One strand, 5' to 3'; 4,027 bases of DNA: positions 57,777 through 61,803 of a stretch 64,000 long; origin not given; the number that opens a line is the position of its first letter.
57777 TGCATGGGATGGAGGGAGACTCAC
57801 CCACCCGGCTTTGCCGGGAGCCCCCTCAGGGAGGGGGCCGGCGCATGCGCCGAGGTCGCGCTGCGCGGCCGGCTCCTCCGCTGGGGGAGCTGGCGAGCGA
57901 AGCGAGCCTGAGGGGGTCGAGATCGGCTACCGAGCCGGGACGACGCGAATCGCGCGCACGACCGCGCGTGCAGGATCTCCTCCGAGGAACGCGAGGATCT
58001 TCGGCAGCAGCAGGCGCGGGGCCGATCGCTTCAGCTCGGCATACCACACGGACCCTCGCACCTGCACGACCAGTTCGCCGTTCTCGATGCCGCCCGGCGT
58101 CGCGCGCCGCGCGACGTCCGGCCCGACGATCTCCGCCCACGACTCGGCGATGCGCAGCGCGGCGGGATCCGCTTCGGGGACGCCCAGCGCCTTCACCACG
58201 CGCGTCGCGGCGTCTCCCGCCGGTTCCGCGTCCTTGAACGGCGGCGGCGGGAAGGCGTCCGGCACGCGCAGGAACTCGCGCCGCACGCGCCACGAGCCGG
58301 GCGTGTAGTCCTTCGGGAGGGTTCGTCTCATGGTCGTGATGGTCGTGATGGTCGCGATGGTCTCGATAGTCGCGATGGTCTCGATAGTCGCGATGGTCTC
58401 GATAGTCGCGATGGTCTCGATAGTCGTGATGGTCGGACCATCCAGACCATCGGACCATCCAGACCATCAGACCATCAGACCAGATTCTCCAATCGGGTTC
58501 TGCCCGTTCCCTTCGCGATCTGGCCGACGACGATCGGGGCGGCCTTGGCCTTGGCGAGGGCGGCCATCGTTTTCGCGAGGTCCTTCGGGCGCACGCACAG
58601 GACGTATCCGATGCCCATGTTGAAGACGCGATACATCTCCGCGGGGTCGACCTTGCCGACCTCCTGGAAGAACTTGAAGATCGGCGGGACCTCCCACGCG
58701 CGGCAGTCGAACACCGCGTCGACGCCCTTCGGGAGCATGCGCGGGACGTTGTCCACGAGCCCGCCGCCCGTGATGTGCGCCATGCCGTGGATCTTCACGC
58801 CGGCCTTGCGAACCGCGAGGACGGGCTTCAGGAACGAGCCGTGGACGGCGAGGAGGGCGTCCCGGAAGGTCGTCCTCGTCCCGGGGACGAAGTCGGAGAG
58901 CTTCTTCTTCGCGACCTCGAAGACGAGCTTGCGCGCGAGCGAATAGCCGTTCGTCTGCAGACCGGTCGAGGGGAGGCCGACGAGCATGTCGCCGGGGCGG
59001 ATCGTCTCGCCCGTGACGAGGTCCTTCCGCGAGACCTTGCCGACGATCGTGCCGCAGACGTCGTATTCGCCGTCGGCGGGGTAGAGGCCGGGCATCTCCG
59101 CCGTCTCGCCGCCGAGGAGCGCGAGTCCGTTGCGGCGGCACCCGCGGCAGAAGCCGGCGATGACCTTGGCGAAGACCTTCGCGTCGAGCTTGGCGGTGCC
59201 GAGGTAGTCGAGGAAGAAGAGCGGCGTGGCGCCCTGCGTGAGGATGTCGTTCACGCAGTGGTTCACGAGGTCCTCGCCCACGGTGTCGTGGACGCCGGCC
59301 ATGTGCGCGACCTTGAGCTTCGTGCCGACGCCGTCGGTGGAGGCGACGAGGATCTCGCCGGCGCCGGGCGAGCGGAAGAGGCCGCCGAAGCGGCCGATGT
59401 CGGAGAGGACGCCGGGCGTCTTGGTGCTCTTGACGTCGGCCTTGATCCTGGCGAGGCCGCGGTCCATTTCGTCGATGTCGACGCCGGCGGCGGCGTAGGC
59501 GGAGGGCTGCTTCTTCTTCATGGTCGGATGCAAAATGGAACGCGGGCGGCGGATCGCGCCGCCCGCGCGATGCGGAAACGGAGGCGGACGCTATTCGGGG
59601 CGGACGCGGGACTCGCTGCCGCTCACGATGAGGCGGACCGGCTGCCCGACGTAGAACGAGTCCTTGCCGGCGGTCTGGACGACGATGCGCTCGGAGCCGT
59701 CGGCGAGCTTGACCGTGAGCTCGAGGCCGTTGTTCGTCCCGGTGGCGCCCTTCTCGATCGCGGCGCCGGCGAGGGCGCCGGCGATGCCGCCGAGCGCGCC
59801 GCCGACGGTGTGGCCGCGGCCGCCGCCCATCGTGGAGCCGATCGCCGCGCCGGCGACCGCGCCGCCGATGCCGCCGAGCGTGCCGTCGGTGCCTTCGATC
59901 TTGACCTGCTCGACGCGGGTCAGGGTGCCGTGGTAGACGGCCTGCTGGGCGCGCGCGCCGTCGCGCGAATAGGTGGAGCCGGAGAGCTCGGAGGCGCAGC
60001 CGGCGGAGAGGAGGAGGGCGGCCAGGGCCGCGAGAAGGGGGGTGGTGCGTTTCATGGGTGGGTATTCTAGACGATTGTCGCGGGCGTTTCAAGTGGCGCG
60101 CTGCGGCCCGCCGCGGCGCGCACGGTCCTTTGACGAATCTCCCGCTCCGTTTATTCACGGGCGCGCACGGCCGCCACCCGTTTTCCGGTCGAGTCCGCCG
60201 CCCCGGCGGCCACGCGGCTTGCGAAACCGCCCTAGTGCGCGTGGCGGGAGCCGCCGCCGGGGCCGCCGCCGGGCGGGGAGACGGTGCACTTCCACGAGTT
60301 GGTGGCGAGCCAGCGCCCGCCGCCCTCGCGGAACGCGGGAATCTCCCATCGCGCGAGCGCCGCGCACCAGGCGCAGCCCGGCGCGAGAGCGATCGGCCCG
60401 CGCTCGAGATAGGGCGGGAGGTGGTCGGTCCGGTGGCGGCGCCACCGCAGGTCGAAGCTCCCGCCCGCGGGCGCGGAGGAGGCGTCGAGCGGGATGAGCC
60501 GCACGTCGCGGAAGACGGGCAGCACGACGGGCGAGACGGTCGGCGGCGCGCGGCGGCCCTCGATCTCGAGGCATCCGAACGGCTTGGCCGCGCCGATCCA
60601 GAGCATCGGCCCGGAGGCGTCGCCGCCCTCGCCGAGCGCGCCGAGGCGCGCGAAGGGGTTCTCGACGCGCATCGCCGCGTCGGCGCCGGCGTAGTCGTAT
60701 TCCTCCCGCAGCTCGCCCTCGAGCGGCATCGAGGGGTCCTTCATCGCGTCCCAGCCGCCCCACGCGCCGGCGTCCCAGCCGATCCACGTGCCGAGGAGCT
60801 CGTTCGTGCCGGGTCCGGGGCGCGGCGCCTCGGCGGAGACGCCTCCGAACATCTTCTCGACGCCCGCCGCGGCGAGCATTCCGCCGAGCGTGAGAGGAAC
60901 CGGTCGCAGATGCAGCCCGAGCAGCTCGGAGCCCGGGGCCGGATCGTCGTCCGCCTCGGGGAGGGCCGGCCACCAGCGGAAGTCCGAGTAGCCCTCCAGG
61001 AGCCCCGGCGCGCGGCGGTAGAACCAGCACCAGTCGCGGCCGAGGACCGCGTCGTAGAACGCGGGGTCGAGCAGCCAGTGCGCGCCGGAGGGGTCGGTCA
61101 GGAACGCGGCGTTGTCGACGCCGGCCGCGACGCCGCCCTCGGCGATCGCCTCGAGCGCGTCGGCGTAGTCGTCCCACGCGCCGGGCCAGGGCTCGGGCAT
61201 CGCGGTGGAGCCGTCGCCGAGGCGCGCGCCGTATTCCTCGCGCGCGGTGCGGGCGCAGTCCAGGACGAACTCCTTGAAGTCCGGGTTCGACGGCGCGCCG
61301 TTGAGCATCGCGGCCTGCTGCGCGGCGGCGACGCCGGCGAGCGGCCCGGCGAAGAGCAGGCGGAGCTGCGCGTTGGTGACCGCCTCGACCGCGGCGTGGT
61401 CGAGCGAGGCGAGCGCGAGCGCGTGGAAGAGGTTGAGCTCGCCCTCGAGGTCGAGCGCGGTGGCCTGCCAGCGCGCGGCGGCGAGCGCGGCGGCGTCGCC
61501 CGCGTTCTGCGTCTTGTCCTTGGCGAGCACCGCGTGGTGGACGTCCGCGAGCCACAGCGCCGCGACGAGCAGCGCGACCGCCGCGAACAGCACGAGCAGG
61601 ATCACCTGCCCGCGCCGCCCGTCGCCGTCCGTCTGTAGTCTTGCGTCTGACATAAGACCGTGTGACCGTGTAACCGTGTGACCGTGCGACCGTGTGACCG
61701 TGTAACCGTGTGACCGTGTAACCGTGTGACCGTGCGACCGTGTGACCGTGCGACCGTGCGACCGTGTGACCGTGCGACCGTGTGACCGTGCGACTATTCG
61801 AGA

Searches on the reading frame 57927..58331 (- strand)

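Call 58: search_protein_families(library=pfam, proteins=[window:57927-58331:-], max_evalue=0.001)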
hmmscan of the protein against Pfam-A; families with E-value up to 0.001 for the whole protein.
window:57927-58331:- (134 aa): 1 family
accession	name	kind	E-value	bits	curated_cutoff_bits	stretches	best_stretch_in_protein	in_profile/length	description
PF05258.17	DciA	-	6.5e-13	49.2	24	1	39-118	3-81/89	Dna[CI] antecedent, DciA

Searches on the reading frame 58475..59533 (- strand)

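Call 4: search_protein_families(library=pfam, proteins=[window:58475-59533:-], max_evalue=0.01)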
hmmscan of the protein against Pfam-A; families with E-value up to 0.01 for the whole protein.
window:58475-59533:- (352 aa): 2 families
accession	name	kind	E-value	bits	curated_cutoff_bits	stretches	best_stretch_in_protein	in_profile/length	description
PF02769.27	AIRS_C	-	1.9e-25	90.3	23.1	1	179-343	1-149/156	AIR synthase related protein, C-terminal domain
PF00586.29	AIRS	-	1.2e-21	77.7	24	1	58-167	11-112/112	AIR synthase related protein, N-terminal domain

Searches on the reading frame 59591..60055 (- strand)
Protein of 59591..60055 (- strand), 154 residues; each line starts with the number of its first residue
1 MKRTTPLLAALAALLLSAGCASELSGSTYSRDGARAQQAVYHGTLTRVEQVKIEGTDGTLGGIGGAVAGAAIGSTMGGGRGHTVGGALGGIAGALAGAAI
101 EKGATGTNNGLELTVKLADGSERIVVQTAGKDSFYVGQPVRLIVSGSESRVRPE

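Call 4: search_protein_families(library=pfam, proteins=[window:59591-60055:-], max_evalue=0.01)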
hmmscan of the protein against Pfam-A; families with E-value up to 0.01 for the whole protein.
window:59591-60055:- (154 aa): 2 families
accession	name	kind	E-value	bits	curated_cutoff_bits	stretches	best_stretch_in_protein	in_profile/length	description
PF05433.20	Rick_17kDa_Anti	-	1.3e-05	25.4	24.2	1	60-101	1-43/43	Glycine zipper 2TM domain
PF13488.11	Gly-zipper_Omp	-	0.0072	16.7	25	0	61-102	2-44/46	Glycine zipper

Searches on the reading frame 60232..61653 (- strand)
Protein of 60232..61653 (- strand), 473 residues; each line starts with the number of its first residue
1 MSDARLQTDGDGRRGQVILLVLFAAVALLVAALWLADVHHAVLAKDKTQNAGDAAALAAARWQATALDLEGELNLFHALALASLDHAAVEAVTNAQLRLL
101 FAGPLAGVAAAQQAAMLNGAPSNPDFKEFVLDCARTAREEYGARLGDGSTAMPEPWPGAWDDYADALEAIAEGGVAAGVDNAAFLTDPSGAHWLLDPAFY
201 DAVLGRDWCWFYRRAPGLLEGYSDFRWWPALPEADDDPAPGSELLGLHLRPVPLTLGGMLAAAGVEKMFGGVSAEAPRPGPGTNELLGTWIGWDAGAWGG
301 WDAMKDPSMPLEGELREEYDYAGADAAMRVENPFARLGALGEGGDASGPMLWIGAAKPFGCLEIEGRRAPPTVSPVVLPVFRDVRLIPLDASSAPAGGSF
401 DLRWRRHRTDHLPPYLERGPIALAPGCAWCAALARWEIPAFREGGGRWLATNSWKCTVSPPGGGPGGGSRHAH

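Call 4: search_protein_families(library=pfam, proteins=[window:60232-61653:-], max_evalue=0.01)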
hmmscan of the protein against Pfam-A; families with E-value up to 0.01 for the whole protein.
window:60232-61653:- (473 aa): 1 family
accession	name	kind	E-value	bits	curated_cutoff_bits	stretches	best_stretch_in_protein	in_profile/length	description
PF13400.11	Tad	-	1.4e-06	29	22.3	1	15-61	1-46/47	Putative Flp pilus-assembly TadE/G-like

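Call 11: find_encoding_contigs(protein=window:60232-61653:-, flank=10000, max_places=10)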
Protein window:60232-61653:- (473 aa): no gene with exactly this product is on record in the collection.

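Call 26: find_homologous_proteins(query=window:60232-61653:-, max_evalue=0.00001)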
Query window:60232-61653:- (473 aa): 535 proteins with E <= 0.00001 among 8000 candidates; the best 120 are listed.
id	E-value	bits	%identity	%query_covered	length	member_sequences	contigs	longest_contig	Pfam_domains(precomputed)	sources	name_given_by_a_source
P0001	0.0e+0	1010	94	100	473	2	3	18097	PF13400.12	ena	-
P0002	2.7e-298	1008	94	100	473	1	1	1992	PF13400.12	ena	-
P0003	1.2e-296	1002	93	100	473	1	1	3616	PF13400.12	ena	-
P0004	1.8e-289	979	92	100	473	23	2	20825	PF13400.12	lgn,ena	-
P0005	2.2e-282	955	90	100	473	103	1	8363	PF13400.12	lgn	-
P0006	4.3e-256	869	83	100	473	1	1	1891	PF13400.12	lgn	-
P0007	2.7e-252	856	81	100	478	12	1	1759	PF13400.12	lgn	-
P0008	2.2e-250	850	81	100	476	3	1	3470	PF13400.12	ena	-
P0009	1.0e-239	815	79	92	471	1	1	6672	PF13400.12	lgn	-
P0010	1.2e-224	765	93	76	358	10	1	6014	-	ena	-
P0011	7.6e-207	706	71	97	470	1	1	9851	PF13400.12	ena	-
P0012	1.6e-189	649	66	97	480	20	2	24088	PF13400.12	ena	-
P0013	6.8e-183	627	62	97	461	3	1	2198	PF13400.12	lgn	-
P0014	4.1e-181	621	60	97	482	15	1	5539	PF13400.12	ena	-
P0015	1.2e-179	616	94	63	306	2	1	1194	PF13400.12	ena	-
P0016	1.7e-179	616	62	100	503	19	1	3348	PF13400.12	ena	-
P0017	6.3e-170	584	57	97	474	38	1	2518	PF13400.12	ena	-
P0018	7.4e-169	581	64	94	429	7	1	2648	PF13400.12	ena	-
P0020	1.3e-165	570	60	97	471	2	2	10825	PF13400.12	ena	-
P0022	4.1e-165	568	59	98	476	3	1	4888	PF13400.12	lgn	-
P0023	5.5e-164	565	59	97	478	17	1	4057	PF13400.12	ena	-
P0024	3.3e-160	552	59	92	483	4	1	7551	PF13400.12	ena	-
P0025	4.5e-160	552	58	97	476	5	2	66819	PF13400.12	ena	-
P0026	1.6e-159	550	58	94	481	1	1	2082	PF13400.12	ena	-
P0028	1.1e-158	547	59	98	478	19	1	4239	PF13400.12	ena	-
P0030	4.0e-157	542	58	92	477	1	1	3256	PF13400.12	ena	-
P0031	1.8e-156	540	55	95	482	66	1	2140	PF13400.12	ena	-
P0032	3.3e-156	539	53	100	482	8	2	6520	PF13400.12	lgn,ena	-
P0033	4.4e-155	535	58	99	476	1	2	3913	PF13400.12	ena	-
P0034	1.1e-154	534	50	100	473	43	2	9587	PF13400.12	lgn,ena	-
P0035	4.6e-154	532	56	95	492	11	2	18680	PF13400.12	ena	-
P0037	8.9e-153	528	52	99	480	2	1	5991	PF13400.12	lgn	-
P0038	1.6e-152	527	52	99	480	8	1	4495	PF13400.12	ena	-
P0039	1.7e-152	527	53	97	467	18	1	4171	PF13400.12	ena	-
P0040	9.2e-152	524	50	100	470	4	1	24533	PF13400.12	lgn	-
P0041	1.1e-151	524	50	100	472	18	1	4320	PF13400.12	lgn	-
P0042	2.9e-151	523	50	100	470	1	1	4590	PF13400.12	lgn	-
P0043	3.6e-151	522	53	95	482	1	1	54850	PF13400.12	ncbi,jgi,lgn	ncbi:MAG: pilus assembly protein TadG-related protein [Kiritimatiellia bacterium]|jgi:Flp pilus asse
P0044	4.7e-151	522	51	99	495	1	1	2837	PF13400.12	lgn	-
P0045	3.2e-150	519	54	93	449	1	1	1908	PF13400.12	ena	-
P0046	4.6e-150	519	52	98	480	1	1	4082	PF13400.12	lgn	-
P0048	1.2e-149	517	53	100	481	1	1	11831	PF13400.12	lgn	-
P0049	4.5e-149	516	50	98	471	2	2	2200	PF13400.12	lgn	-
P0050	2.3e-148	513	50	97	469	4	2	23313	PF13400.12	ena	-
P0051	4.4e-148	512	52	96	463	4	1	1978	PF13400.12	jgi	jgi:hypothetical protein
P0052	4.9e-147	509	50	97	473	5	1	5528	PF13400.12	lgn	-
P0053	5.6e-147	509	52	99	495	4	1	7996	PF13400.12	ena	-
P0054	4.3e-146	506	54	95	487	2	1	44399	PF13400.12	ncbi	-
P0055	4.4e-146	506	50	99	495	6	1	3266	PF13400.12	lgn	-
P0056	2.7e-145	503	52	97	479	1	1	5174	PF13400.12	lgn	-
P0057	1.4e-143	497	48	98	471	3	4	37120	PF13400.12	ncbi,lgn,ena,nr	ncbi:MAG: hypothetical protein J6V41_07695 [Kiritimatiellae bacterium]|nr:hypothetical protein [Kiri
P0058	1.8e-143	497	48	100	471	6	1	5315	PF13400.12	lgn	-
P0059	4.6e-143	496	53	97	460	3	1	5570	PF13400.12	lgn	-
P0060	4.0e-140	486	50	98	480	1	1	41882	PF13400.12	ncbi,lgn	-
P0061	5.6e-140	486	52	97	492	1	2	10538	PF13400.12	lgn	-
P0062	2.1e-139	484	50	98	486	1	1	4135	PF13400.12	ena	-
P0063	8.0e-139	482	52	97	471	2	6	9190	PF13400.12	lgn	-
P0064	3.3e-136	473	51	98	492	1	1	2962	PF13400.12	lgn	-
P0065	4.3e-136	473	49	99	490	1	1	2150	PF13400.12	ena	-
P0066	2.0e-134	467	48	95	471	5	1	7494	PF13400.12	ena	-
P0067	6.0e-134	466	48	98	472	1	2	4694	PF13400.12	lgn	-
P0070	5.7e-133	462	48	97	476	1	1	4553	PF13400.12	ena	-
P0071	1.6e-129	451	47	97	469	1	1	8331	PF13400.12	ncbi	-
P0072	1.7e-129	451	49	99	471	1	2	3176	PF13400.12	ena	-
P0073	7.6e-129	449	49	97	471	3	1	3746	PF13400.12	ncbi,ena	-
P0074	2.8e-128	447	47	98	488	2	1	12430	PF13400.12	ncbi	-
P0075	6.5e-127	442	50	98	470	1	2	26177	PF13400.12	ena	-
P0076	9.0e-127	442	48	96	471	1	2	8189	PF13400.12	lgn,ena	-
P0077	2.3e-125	437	46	97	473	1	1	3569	PF13400.12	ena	-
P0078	2.4e-124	434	48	95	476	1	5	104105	PF13400.12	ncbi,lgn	-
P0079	1.5e-123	431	46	95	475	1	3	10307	PF13400.12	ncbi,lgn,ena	-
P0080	6.3e-123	429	47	95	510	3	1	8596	PF13400.12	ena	-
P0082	5.1e-121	423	46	94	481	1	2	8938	PF13400.12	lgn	-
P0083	8.1e-121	422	46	95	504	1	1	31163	PF13400.12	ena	-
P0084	1.4e-120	422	46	94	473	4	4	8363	PF13400.12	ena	-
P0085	2.2e-119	418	45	95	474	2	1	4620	PF13400.12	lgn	-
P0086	1.3e-118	415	45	95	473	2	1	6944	PF13400.12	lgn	-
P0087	2.1e-118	414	46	94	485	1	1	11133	PF13400.12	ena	-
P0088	3.1e-118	414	46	95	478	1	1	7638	PF13400.12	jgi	-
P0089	1.8e-117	411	45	95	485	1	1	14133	PF13400.12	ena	-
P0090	1.8e-117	411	45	93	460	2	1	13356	PF13400.12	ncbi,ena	-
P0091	3.4e-117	410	46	96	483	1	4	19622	PF13400.12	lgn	-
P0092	4.3e-117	410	45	94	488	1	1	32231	PF13400.12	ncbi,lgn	-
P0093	5.8e-117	410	46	94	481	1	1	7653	PF13400.12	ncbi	-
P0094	1.3e-116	408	45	94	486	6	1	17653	PF13400.12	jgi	jgi:hypothetical protein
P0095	2.4e-116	408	45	95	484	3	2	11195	PF13400.12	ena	-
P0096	2.7e-116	407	46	98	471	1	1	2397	PF13400.12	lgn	-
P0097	3.7e-116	407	48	94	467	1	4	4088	PF13400.12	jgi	jgi:hypothetical protein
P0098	5.5e-116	406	44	96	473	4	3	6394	PF13400.12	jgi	-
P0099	5.6e-116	406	44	97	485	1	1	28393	PF13400.12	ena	-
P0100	8.3e-116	406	44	95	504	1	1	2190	PF13400.12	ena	-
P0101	1.1e-115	405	45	94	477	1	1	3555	PF13400.12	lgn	-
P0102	1.2e-115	405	45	97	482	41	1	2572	PF13400.12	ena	-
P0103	1.2e-115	405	44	96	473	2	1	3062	PF13400.12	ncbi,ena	-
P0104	1.3e-115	405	43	94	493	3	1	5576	PF13400.12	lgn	-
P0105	1.4e-115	405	44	94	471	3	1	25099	PF13400.12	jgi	-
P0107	1.9e-115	405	45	92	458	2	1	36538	PF13400.12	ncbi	-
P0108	2.6e-115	404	45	97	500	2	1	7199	PF13400.12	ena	-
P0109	3.9e-115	404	46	93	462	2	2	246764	PF13400.12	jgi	jgi:hypothetical protein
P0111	9.2e-115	402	46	95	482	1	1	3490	PF13400.12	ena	-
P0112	1.2e-114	402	43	96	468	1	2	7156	PF13400.12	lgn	-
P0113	1.5e-114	402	45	94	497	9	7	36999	PF13400.12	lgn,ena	-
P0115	1.9e-114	401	44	94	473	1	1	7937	PF13400.12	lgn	-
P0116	3.1e-114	401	43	95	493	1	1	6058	PF13400.12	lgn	-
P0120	6.3e-114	400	44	98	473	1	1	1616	PF13400.12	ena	-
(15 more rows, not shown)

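Call 27: find_encoding_contigs(protein=P0001, flank=3000, max_places=6)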
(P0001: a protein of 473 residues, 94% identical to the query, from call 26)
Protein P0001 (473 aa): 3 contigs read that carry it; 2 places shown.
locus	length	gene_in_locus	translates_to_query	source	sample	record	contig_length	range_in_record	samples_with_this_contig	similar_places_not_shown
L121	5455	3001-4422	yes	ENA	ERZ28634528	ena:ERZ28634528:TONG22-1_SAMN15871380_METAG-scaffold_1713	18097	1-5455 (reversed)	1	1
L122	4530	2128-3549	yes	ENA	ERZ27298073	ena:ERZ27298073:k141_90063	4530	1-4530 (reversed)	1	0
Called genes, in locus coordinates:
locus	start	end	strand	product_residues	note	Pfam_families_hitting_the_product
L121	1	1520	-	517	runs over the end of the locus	PF00589:Phage_integrase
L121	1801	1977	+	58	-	-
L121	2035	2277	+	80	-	-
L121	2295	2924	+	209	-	-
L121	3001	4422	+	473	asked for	PF13400:Tad (weak)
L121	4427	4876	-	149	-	PF02472:ExbD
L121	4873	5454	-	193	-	?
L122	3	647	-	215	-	?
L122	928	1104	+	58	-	-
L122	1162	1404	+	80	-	-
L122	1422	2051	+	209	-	-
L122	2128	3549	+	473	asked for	PF13400:Tad (weak)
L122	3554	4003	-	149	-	PF02472:ExbD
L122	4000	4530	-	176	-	?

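Call 28: find_encoding_contigs(protein=P0004, flank=3000, max_places=6)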
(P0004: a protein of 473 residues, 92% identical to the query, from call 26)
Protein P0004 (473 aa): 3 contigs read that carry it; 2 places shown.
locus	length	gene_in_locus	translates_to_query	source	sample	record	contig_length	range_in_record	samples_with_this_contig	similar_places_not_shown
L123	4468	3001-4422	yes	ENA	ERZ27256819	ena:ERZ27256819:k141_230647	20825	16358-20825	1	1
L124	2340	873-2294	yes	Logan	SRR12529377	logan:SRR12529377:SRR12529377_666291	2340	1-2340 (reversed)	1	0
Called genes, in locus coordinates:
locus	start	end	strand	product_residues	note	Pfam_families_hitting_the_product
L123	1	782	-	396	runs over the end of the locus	-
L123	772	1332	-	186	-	-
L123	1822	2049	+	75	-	-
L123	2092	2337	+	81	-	-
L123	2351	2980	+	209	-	-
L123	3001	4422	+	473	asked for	PF13400:Tad (weak)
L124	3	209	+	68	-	?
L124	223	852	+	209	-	-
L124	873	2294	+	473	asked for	PF13400:Tad (weak)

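Call 29: find_encoding_contigs(protein=P0005, flank=3000, max_places=6)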
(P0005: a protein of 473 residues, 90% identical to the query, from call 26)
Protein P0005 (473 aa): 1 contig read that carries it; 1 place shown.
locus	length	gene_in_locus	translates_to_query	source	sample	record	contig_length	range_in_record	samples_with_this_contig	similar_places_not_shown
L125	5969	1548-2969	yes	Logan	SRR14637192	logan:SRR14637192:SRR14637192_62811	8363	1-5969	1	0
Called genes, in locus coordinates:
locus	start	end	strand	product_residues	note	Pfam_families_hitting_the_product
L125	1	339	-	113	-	?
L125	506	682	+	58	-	-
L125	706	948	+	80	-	-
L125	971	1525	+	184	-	-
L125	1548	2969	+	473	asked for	PF13400:Tad (weak)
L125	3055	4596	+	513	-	-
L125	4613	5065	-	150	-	-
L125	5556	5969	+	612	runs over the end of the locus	PF00535:Glycos_transf_2, PF13641:Glyco_tranf_2_3, PF00535:Glycos_transf_2, PF13641:Glyco_tranf_2_3 (weak)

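Call 32: find_encoding_contigs(protein=P0008, flank=3000, max_places=4)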
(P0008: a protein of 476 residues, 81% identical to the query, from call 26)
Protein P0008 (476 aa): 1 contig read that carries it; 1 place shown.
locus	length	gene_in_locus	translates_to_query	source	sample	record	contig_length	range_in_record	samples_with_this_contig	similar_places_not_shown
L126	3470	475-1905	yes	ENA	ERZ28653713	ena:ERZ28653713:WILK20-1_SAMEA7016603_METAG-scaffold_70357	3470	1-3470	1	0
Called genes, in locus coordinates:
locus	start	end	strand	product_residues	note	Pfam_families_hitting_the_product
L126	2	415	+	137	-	?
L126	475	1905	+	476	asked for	PF13400:Tad (weak)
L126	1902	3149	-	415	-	PF01136:Peptidase_U32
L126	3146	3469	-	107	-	?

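Call 33: find_encoding_contigs(protein=P0011, flank=3000, max_places=4)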
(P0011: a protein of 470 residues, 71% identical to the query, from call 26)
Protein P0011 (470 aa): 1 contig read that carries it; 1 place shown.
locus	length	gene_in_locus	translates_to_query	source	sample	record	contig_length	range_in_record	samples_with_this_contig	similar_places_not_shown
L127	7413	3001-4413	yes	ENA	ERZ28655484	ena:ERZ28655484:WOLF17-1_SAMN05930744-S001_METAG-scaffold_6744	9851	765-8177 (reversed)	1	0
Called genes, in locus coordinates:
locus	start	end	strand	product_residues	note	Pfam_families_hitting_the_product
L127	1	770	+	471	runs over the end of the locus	PF13727:CoA_binding_3, PF02397:Bac_transf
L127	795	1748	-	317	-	-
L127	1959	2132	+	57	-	-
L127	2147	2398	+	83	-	-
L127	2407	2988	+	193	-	-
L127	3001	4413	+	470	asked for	PF13400:Tad (weak)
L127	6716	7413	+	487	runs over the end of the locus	?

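Call 34: find_encoding_contigs(protein=P0012, flank=10000, max_places=4)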
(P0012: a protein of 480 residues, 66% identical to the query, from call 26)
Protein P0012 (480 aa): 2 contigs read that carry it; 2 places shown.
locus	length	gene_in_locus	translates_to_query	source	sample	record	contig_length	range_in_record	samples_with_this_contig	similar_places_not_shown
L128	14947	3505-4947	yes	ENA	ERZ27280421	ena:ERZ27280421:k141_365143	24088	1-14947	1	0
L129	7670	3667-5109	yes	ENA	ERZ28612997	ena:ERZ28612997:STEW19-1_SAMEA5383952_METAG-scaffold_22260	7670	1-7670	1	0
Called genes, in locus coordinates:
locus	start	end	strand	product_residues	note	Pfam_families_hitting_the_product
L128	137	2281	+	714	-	PF13479:AAA_24 (faint), PF00158:Sigma54_activat (faint), PF01078:Mg_chelatase (faint), PF01695:IstB_IS21 (faint), PF13191:AAA_16 (weak), PF00004:AAA, PF00004:AAA, PF07728:AAA_5 (weak), +11 more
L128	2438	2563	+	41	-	-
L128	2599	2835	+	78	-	-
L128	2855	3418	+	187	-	PF07811:TadE (weak)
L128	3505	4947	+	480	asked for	PF13400:Tad (weak)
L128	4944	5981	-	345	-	PF00749:tRNA-synt_1c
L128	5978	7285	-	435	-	PF08245:Mur_ligase_M, PF27239:FOL3_C, PF02875:Mur_ligase_C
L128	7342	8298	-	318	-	PF00532:Peripla_BP_1, PF13407:Peripla_BP_4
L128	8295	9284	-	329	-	PF02653:BPD_transp_2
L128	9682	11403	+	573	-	PF07973:tRNA_SAD, PF00587:tRNA-synt_2b, PF03129:HGTP_anticodon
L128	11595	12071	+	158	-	PF05198:IF3_N, PF00707:IF3_C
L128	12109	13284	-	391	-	PF13350:Y_phosphatase3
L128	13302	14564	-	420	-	PF13472:Lipase_GDSL_2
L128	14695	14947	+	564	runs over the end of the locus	PF20434:BD-FAE, PF07859:Abhydrolase_3, PF05448:AXE1 (faint), PF01738:DLH (faint), PF20434:BD-FAE, PF07859:Abhydrolase_3, PF00326:Peptidase_S9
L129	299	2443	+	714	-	PF13479:AAA_24 (faint), PF00158:Sigma54_activat (faint), PF01078:Mg_chelatase (faint), PF01695:IstB_IS21 (faint), PF13191:AAA_16 (weak), PF00004:AAA, PF00004:AAA, PF07728:AAA_5 (weak), +11 more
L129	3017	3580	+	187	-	PF07811:TadE (weak)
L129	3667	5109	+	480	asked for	PF13400:Tad (weak)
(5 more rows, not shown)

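Call 42: find_related_loci(query=A1, collection=metagenome_contigs, flank=4000)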
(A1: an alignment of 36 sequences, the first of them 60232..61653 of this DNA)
Query A1 (473 aa) in metagenome_contigs; peptide patterns used: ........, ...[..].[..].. (x = any residue, [..] = any of these).
600 stretches matched a pattern (row limit reached: there are more); 133 encode a relative of the query (tblastn E <= 1e-3); the best 80 are kept; 80 distinct loci.
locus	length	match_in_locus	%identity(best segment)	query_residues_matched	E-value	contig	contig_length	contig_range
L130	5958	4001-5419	97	1-473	0e+0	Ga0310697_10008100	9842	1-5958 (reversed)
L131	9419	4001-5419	95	1-473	0e+0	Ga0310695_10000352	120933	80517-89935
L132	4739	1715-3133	93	1-473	0e+0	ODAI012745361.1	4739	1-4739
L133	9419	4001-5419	95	1-473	0e+0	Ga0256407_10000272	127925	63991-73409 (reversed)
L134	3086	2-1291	78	28-458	0e+0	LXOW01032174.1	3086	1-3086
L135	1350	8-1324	61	32-473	3e-164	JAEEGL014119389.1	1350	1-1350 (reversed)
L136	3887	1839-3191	58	12-458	1e-137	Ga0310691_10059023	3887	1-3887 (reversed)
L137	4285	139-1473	48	13-460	3e-127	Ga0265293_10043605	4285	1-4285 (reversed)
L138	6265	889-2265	47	13-473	3e-123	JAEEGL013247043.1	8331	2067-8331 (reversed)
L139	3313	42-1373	51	15-458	7e-117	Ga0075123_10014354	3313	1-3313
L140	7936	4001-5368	46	6-458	1e-112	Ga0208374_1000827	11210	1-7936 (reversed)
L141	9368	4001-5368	46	6-458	2e-112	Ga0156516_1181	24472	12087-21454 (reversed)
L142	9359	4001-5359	44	12-458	2e-109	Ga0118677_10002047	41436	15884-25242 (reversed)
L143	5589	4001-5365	45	12-461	2e-108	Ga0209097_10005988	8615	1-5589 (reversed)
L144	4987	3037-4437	44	12-473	3e-105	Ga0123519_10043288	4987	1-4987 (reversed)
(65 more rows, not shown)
